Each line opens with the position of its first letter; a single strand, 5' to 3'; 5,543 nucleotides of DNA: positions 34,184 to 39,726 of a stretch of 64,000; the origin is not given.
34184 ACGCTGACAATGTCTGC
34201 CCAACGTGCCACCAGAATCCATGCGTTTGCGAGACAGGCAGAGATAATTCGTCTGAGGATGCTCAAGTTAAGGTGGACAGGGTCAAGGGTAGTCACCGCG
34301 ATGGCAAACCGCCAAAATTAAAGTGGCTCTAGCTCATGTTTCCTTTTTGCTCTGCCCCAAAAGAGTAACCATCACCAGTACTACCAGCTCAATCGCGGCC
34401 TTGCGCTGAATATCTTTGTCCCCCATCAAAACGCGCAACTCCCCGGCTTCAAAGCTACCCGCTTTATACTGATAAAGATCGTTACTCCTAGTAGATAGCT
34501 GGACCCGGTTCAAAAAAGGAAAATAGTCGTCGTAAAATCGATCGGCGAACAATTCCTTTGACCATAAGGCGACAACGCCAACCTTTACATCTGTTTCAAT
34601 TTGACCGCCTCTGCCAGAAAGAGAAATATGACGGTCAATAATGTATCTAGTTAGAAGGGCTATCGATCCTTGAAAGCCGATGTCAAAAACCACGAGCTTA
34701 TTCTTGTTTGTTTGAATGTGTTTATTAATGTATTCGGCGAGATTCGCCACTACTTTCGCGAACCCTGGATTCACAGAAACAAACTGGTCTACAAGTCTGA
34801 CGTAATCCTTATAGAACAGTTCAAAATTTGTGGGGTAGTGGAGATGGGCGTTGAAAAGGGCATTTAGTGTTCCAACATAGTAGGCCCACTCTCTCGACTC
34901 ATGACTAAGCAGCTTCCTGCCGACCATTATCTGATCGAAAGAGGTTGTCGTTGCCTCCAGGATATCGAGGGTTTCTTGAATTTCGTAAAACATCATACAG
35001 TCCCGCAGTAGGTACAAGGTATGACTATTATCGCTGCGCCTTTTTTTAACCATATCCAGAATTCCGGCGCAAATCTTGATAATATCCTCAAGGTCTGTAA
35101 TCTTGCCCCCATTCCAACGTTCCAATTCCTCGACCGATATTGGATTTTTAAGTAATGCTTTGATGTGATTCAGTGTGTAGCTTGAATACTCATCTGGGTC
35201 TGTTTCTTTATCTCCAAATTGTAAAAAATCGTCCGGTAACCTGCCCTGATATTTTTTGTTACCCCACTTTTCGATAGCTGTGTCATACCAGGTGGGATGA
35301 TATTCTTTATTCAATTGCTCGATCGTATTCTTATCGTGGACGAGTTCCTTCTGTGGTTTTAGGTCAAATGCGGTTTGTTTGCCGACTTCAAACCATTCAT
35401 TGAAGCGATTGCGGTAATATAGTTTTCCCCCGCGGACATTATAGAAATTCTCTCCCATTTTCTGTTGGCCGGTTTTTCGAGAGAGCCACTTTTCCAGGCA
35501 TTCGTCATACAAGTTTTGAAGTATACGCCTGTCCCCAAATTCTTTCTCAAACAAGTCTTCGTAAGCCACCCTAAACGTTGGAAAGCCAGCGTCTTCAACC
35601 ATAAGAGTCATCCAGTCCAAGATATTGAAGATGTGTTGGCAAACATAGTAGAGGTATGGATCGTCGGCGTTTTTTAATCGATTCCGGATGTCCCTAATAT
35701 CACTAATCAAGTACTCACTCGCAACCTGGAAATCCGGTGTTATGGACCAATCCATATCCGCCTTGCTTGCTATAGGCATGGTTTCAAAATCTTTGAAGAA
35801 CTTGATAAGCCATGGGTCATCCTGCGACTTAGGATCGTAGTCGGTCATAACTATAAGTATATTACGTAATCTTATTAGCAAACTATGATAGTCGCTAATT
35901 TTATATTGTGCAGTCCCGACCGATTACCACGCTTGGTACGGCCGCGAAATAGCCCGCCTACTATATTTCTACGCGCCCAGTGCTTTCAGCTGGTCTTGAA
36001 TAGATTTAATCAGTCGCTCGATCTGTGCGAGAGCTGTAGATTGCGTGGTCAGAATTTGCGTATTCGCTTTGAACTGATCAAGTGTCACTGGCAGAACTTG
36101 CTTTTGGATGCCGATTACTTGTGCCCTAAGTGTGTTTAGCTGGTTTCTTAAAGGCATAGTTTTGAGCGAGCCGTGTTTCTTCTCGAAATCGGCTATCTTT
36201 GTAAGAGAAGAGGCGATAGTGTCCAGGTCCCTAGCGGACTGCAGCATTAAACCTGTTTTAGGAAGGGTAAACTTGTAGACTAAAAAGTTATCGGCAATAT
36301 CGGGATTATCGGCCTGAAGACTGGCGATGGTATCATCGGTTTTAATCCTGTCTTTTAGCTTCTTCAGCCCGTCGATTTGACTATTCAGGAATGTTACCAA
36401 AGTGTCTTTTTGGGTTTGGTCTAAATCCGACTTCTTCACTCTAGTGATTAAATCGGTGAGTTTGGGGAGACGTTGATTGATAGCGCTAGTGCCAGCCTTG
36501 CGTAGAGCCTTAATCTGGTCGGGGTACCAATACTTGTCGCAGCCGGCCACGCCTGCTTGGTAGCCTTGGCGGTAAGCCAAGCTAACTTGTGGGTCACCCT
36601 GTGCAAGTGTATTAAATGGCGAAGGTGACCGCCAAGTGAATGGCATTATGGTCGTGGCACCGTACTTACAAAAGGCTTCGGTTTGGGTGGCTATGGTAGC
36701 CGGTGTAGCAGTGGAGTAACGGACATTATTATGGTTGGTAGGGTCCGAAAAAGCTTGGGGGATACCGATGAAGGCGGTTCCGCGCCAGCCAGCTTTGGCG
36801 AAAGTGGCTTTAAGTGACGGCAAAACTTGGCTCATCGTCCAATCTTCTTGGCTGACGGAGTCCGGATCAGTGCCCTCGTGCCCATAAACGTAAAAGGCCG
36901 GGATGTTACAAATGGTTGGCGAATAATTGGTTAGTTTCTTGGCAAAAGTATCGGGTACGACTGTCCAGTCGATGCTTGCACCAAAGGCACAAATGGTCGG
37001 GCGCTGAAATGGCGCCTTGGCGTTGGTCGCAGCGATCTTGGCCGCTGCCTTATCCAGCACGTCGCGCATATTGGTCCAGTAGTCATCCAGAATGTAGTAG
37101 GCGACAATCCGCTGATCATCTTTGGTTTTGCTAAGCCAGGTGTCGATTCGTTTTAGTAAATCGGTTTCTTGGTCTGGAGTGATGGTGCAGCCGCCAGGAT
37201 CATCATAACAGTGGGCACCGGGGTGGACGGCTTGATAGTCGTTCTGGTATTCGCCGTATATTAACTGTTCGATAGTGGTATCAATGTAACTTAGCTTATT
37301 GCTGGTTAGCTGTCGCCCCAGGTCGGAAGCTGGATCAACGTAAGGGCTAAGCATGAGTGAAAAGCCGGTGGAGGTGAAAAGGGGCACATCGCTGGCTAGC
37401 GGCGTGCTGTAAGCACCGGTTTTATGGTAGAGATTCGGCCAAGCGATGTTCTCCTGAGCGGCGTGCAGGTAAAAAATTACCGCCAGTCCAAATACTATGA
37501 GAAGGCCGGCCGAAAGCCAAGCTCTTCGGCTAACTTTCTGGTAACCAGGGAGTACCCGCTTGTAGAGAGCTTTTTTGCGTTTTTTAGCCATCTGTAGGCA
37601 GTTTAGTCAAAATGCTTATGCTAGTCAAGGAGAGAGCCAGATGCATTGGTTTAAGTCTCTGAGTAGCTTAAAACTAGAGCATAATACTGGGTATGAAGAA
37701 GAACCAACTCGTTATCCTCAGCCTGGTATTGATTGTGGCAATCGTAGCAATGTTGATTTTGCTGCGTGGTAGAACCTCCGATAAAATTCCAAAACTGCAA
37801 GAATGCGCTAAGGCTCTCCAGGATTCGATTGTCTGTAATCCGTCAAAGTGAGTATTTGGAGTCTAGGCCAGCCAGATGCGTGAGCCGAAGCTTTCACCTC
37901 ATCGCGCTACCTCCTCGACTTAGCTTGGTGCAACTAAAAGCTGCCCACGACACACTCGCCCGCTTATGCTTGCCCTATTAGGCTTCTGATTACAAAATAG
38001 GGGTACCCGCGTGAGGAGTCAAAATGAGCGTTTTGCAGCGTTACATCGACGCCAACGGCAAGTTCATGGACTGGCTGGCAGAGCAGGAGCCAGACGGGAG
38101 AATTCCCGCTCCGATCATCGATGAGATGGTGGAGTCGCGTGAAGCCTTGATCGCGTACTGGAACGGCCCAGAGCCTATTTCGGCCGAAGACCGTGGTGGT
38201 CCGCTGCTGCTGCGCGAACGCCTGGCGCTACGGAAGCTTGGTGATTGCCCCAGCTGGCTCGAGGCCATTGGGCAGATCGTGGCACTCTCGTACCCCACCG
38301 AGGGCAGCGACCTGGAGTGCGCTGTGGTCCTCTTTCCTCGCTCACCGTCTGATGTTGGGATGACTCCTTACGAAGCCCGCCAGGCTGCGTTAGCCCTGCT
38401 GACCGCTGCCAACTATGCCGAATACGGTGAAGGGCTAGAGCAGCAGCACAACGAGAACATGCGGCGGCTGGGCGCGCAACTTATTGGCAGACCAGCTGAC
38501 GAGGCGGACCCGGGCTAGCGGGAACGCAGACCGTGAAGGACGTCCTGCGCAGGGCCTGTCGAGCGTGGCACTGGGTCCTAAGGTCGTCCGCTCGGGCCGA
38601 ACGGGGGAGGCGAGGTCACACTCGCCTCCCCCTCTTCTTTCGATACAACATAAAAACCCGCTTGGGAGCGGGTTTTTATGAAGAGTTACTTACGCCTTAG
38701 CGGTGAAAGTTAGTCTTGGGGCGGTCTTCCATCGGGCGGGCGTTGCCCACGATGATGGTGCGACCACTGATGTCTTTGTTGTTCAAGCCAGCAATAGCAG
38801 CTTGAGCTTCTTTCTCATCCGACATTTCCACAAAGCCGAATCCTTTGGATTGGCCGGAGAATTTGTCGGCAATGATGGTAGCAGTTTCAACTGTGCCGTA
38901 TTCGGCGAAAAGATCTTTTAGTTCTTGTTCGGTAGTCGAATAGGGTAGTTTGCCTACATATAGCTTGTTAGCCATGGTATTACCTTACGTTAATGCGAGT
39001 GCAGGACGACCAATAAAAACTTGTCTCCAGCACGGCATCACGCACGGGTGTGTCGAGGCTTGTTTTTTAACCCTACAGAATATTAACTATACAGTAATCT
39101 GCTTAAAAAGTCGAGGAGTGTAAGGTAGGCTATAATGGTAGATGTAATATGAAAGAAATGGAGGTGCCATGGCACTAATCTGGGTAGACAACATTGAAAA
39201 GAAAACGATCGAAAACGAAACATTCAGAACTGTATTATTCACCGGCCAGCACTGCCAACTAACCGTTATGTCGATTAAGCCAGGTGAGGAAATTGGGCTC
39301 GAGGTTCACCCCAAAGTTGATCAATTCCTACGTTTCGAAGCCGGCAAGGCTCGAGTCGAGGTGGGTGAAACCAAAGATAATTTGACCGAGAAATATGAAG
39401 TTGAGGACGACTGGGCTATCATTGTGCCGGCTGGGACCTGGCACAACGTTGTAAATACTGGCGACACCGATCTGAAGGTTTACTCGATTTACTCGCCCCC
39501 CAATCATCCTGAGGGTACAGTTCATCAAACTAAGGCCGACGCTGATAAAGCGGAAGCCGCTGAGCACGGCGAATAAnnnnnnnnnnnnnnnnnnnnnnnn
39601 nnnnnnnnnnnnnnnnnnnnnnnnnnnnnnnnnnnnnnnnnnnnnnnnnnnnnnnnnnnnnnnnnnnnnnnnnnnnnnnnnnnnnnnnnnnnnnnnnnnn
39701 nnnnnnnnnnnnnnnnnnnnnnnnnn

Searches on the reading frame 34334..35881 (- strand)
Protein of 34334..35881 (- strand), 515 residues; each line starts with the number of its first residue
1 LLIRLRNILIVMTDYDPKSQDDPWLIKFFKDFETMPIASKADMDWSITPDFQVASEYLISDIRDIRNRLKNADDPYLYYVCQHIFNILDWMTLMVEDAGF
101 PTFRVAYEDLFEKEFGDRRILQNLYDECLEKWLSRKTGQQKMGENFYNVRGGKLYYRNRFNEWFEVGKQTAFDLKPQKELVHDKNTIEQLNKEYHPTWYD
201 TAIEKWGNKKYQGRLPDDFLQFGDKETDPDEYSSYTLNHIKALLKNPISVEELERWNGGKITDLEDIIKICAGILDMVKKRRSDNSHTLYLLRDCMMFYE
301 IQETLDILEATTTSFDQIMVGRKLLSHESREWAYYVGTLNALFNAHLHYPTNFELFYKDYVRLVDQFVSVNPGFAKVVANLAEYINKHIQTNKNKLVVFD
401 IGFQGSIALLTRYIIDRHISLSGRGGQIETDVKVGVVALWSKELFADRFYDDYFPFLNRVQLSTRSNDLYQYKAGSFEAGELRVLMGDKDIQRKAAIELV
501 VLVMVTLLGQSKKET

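Call 5: search_protein_families(library=pfam, proteins=[window:34334-35881:-], max_evalue=0.1)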
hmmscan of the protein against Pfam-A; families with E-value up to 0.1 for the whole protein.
window:34334-35881:- (515 aa): 0 families

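Call 14: search_protein_families(library=phrogs, proteins=[window:34334-35881:-], max_evalue=1)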
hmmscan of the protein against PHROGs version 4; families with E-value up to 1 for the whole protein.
window:34334-35881:- (515 aa): 2 families
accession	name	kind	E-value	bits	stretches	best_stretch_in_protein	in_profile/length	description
phrog_33227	-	unknown function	0.025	15.5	1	129-189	66-126/172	-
phrog_14892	-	connector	0.089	14.2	1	145-186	22-63/117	head closure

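Call 15: search_protein_families(library=padloc, proteins=[window:34334-35881:-], max_evalue=1)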
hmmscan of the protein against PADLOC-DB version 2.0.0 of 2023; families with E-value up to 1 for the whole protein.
window:34334-35881:- (515 aa): 0 families

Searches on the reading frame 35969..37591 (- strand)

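Call 5: search_protein_families(library=pfam, proteins=[window:35969-37591:-], max_evalue=0.1)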
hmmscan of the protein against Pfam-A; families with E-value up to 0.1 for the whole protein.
window:35969-37591:- (540 aa): 0 families

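Call 14: search_protein_families(library=phrogs, proteins=[window:35969-37591:-], max_evalue=1)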
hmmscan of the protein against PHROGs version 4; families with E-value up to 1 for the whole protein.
window:35969-37591:- (540 aa): 3 families
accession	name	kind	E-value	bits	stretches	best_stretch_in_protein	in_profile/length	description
phrog_4285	-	integration and excision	0.14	12.5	0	111-190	188-261/277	transposase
phrog_37411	-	unknown function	0.22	12.1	1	124-165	55-97/207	-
phrog_1460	-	DNA, RNA and nucleotide metabolism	0.58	11.2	1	360-430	11-74/140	tRNA amidotransferase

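Call 15: search_protein_families(library=padloc, proteins=[window:35969-37591:-], max_evalue=1)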
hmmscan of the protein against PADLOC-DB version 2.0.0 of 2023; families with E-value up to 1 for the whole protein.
window:35969-37591:- (540 aa): 0 families

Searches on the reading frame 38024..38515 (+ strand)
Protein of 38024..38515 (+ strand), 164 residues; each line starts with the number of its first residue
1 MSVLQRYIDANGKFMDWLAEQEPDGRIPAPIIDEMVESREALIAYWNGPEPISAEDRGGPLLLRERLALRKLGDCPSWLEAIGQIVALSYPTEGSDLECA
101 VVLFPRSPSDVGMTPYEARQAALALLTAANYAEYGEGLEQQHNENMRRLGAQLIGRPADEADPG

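Call 5: search_protein_families(library=pfam, proteins=[window:38024-38515:+], max_evalue=0.1)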
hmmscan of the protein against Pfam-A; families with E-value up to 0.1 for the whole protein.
window:38024-38515:+ (164 aa): 0 families

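Call 6: search_protein_families(library=ncbifam, proteins=[window:38024-38515:+], max_evalue=1)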
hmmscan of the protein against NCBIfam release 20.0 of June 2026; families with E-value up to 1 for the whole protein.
window:38024-38515:+ (164 aa): 0 families

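Call 7: find_homologous_proteins(query=window:38024-38515:+, max_evalue=0.01)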
Query window:38024-38515:+ (164 aa): 1 proteins with E <= 0.01 among 530 candidates.
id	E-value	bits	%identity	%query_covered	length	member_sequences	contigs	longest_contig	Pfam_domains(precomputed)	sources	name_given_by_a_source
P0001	3.2e-104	364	100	100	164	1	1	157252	-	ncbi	-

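Call 9: find_encoding_contigs(protein=P0001, flank=10000, max_places=3)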
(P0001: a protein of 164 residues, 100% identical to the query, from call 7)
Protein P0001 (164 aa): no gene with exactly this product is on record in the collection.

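Call 12: list_cluster_members(proteins=[P0001, P0002])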
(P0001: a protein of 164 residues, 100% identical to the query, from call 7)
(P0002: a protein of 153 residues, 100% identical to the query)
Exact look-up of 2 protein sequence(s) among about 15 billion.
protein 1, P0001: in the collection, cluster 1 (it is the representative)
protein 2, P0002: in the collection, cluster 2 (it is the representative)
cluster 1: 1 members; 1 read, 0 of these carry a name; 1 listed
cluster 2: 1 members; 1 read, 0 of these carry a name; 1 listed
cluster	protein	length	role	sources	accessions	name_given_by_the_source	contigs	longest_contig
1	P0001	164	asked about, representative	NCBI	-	-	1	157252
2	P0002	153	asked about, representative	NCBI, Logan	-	-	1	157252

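Call 14: search_protein_families(library=phrogs, proteins=[window:38024-38515:+], max_evalue=1)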
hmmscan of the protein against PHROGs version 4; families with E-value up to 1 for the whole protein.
window:38024-38515:+ (164 aa): 1 family
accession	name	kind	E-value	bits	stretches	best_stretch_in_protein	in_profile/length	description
phrog_2060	-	other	0.22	12.9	1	111-133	99-121/124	DNA methyltransferase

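Call 15: search_protein_families(library=padloc, proteins=[window:38024-38515:+], max_evalue=1)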
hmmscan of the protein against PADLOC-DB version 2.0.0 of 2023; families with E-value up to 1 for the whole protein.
window:38024-38515:+ (164 aa): 0 families

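Call 32: predict_structure(protein=window:38024-38515:+)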
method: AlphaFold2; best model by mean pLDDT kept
length: 164 residues; sequences in the alignment: 1
mean_pLDDT: 42.7   pTM: 0.31
mean pLDDT of the five models: 42.7, 42.6, 41.3, 40.3, 38.0
residues with pLDDT >= 90: 0; 70-90: 0; 50-70: 37; < 50: 127
segments of 3 or more residues with pLDDT < 50: 1-12, 21-100, 126-136, 149-164
pLDDT, mean of each block of 10 residues (from residue 1): 41 49 42 34 36 38 34 37 43 41 52 54 50 46 49 40 38
secondary structure, 60 per line:
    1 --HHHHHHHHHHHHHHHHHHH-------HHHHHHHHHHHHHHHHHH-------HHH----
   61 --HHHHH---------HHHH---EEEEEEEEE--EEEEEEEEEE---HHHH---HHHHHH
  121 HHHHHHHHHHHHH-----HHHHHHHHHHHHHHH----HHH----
elements in order: H3-21 H29-46 H63-67 H77-80 E84-92 E95-104 H108-111 H115-133 H139-153

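Call 34: search_dna_similar(query=window:38024-38515:+, collection=phages, mode=protein, max_evalue=10, max_rows=10)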
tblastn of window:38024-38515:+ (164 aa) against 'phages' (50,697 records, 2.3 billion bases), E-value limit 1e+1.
Records with a match: 1; places in all: 1; records where one place covers at least 80% of the query: 0.
Best place of each record, by identity: <60% 1.
By first word of the organism name: Psychrobacter 1.
By host as written in the record: Psychrobacter sp. 1.
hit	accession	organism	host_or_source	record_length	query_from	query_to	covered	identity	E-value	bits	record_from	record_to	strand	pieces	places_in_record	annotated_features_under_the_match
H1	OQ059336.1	Psychrobacter phage vB_PmaS_Y8A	Psychrobacter sp.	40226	75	114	24%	42.5%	4e+0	34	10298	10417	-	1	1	portal protein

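Call 38: find_related_loci(query=window:38024-38515:+, collection=viral_contigs, flank=5000)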
Query window:38024-38515:+ (164 aa) in viral_contigs; peptide patterns used: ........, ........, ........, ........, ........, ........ (x = any residue, [..] = any of these).
5 stretches matched a pattern, but none encodes a relative of the query by tblastn (E <= 1e-3).

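Call 40: find_related_loci(query=window:38024-38515:+, collection=metagenome_contigs, flank=10000)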
Query window:38024-38515:+ (164 aa) in metagenome_contigs; peptide patterns used: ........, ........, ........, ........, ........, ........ (x = any residue, [..] = any of these).
58 stretches matched a pattern, but none encodes a relative of the query by tblastn (E <= 1e-3).

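Call 45: search_protein_representatives(protein=window:38024-38515:+)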
Query: 164 residues. Proteins with E-value up to 0.001 (for the whole library): 2; up to 1e-10: 1; up to 1e-30: 1. The best 2 are listed.
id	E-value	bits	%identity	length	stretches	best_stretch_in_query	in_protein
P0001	1.0e-104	363.8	100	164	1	1-164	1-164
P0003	5.2e-04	36.3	42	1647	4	12-51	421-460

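Call 51: search_dna_similar(query=window:38024-38515:+, collection=plasmids, mode=protein, max_evalue=10, max_rows=8)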
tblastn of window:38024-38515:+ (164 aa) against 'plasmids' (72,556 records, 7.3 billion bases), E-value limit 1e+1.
No match.

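Call 55: search_solved_structures(query=window:38024-38515:+, max_evalue=10)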
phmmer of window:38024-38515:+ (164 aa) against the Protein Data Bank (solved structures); distinct sequences matched with E-value up to 10: 1.
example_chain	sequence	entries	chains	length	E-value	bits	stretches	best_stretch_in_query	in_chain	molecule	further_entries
4v3p_LQ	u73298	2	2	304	1.6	11.8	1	90-163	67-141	60S ribosomal protein L5 | 60S ribosomal protein L18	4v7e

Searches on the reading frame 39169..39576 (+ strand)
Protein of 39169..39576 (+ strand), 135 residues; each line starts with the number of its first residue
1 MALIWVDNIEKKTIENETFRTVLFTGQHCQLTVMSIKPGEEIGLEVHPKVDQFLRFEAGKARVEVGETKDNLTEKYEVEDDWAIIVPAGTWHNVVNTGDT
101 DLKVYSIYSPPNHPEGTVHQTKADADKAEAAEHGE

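Call 5: search_protein_families(library=pfam, proteins=[window:39169-39573:+], max_evalue=0.1)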
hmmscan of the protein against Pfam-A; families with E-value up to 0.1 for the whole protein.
window:39169-39573:+ (135 aa): 4 families
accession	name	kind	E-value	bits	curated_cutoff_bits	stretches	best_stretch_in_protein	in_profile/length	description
PF07883.17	Cupin_2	-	1.9e-13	50.4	27.2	1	33-108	2-70/70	Cupin domain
PF14667.12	Polysacc_synt_C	-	3.1e-05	24.5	28.7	1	22-104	11-95/111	Polysaccharide biosynthesis C-terminal domain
PF01050.24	MannoseP_isomer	-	0.00032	21.3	23.6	1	22-108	21-101/116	Mannose-6-phosphate isomerase C-terminal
PF00190.28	Cupin_1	-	0.0064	16.5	22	1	37-120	41-125/151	Cupin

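Call 78: find_encoding_contigs(protein=window:39169-39576:+, flank=6000, max_places=10)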
Protein window:39169-39576:+ (135 aa): no gene with exactly this product is on record in the collection.
